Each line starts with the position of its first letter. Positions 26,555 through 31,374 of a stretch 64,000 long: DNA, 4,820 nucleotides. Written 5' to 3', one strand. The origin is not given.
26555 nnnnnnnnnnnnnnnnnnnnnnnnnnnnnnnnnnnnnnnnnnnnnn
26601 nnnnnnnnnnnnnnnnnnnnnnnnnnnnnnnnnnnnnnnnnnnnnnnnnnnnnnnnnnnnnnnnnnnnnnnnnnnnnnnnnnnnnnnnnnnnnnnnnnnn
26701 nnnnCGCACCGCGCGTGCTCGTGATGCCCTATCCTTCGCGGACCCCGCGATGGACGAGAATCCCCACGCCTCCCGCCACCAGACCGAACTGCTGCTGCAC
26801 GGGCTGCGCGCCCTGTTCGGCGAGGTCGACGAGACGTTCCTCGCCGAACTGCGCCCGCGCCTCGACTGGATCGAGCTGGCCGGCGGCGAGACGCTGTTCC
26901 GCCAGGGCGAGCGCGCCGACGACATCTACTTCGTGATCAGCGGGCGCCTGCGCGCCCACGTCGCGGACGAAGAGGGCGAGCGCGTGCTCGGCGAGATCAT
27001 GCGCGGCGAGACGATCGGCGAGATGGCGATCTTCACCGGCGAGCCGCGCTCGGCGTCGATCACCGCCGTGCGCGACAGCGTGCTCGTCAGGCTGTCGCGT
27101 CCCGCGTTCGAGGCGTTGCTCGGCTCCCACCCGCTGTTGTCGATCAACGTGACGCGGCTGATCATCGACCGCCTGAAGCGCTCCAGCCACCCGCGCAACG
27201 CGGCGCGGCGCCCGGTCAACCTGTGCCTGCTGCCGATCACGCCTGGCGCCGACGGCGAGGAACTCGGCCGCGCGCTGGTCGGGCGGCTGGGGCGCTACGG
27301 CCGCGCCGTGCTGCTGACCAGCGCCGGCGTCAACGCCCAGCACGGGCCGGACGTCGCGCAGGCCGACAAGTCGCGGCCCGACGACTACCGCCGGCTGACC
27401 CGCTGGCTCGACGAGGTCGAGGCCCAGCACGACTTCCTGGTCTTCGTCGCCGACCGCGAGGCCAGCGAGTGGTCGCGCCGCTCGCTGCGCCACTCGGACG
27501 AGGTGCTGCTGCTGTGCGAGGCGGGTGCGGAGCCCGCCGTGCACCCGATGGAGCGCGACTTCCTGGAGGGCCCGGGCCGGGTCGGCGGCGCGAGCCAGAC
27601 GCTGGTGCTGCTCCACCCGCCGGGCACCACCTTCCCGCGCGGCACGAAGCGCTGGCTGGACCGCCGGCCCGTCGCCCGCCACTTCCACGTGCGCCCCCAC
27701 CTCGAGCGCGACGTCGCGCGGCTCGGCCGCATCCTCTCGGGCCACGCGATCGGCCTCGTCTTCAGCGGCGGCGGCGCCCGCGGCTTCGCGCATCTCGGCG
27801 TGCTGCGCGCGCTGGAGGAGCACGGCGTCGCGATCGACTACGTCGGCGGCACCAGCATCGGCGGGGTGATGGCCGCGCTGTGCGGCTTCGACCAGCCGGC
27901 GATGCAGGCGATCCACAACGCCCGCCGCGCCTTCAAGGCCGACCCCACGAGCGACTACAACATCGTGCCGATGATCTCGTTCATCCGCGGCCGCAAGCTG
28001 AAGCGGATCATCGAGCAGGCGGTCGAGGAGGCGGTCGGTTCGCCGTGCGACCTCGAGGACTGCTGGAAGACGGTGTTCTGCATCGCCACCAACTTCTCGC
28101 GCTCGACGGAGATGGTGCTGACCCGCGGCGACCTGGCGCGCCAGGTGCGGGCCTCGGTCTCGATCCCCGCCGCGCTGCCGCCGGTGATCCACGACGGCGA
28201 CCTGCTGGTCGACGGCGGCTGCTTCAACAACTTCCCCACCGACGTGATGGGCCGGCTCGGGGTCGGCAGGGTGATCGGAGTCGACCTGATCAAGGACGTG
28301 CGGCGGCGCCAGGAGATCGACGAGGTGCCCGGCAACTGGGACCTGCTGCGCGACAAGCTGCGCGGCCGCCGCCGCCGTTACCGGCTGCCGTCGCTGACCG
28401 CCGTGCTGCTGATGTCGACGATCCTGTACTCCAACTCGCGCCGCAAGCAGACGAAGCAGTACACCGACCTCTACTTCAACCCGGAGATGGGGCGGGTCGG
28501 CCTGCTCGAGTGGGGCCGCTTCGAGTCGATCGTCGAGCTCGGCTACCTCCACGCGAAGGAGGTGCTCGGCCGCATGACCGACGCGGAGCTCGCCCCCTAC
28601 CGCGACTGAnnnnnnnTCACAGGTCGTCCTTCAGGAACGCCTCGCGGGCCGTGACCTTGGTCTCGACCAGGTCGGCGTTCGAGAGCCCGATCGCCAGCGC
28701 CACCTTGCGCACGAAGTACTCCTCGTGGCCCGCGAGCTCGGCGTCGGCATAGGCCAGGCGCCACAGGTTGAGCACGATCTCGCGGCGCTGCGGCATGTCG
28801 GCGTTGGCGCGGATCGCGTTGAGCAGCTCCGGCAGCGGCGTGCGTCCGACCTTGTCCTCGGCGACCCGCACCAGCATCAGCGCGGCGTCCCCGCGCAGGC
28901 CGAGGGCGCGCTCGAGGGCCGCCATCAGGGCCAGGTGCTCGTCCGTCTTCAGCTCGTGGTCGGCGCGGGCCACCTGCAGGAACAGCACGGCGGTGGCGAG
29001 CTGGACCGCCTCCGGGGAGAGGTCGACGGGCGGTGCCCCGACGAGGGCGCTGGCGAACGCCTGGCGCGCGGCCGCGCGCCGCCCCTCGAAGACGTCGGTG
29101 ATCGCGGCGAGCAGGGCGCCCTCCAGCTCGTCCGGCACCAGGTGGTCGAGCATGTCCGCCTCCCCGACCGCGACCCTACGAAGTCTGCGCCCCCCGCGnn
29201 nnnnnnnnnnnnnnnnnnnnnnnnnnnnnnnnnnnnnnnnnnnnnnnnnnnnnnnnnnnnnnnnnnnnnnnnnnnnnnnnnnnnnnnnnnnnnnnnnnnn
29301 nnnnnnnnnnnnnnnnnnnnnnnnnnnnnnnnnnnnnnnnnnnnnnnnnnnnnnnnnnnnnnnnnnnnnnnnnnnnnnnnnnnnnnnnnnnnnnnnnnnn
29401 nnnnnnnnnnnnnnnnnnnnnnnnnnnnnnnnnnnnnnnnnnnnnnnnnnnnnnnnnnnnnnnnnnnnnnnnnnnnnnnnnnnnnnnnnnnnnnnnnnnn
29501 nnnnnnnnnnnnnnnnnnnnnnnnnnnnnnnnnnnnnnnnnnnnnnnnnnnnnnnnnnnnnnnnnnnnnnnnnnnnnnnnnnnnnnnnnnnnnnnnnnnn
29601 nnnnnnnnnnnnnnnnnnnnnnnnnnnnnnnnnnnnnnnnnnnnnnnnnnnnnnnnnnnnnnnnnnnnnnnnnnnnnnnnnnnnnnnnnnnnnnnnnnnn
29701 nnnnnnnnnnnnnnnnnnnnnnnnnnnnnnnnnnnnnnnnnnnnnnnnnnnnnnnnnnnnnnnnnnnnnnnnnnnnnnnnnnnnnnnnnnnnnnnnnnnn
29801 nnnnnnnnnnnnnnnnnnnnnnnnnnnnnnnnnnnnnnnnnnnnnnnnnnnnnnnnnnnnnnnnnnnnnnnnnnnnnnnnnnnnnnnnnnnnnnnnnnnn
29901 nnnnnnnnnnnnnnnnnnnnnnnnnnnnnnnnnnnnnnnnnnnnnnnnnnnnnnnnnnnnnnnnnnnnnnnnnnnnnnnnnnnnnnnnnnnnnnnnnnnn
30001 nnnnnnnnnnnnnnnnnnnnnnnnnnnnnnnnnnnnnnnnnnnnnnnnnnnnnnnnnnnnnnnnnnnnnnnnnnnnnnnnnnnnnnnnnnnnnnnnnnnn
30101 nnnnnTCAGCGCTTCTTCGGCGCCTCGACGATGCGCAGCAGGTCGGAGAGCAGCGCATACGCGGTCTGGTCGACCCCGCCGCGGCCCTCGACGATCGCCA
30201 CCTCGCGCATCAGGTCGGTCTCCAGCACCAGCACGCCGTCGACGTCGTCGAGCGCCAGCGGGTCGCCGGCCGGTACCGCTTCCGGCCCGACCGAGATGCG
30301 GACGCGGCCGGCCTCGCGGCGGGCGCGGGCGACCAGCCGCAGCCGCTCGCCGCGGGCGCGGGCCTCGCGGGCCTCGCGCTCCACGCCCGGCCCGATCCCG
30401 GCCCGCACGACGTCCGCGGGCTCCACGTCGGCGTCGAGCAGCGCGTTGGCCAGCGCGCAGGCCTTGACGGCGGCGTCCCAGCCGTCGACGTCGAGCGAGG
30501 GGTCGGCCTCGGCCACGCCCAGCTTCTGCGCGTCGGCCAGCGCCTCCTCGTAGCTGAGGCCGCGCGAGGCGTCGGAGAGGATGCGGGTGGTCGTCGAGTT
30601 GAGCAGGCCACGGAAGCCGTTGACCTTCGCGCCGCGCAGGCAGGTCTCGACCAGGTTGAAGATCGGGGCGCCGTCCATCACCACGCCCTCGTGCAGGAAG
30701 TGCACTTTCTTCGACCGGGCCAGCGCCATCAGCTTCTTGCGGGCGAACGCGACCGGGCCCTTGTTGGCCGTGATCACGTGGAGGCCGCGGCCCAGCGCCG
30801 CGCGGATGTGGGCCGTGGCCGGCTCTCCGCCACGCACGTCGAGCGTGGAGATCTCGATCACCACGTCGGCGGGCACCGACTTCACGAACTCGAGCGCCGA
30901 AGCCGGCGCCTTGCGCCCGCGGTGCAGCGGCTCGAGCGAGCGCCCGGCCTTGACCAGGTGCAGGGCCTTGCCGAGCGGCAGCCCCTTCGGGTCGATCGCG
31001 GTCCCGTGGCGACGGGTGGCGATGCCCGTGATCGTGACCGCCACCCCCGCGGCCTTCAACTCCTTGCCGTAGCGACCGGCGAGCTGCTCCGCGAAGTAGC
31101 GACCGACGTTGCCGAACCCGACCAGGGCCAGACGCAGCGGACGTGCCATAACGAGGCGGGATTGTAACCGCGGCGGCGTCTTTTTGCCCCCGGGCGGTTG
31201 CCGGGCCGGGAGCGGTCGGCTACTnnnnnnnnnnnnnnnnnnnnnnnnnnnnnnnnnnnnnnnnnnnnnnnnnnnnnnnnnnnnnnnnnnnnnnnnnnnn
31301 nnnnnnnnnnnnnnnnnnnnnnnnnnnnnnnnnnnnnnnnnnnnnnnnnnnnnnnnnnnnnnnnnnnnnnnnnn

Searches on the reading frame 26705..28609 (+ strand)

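Call 90: search_protein_families(library=pfam, proteins=[window:26705-28609:+], max_evalue=0.0001)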
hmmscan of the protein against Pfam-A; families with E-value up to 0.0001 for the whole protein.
window:26705-28609:+ (634 aa): 3 families
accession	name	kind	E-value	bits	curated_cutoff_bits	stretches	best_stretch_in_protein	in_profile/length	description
PF01734.28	Patatin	-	4.6e-29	102.4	27.7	1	351-514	1-189/191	Patatin-like phospholipase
PF00027.35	cNMP_binding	-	2.4e-24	85.6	27.5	1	57-141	3-88/89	Cyclic nucleotide-binding domain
PF24179.1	NTE_Ploop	-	4.3e-20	72.9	27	1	173-334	5-161/223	Neuropathy Target Esterase family P-loop like domain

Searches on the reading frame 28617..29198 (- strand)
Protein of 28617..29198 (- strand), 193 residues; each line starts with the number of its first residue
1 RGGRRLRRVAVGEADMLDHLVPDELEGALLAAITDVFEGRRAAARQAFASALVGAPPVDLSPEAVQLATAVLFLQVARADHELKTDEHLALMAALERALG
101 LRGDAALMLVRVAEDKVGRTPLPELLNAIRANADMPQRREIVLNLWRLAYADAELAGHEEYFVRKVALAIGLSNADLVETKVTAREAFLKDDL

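Call 90: search_protein_families(library=pfam, proteins=[window:28617-29198:-], max_evalue=0.0001)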
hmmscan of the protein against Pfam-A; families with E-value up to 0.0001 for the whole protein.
window:28617-29198:- (193 aa): 1 family
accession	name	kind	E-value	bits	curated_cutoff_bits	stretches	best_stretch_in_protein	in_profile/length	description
PF05099.18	TerB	-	1e-19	71.4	24.4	1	66-179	1-115/118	Tellurite resistance protein TerB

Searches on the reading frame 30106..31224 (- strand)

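Call 90: search_protein_families(library=pfam, proteins=[window:30106-31224:-], max_evalue=0.0001)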
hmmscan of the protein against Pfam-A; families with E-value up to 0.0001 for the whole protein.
window:30106-31224:- (372 aa): 2 families
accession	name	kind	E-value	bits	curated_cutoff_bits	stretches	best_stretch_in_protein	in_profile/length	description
PF00742.24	Homoserine_dh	-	4.5e-43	147.5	22.9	1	187-363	1-173/173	Homoserine dehydrogenase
PF03447.22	NAD_binding_3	-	2.4e-08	35.1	24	1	36-179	1-116/116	Homoserine dehydrogenase, NAD binding domain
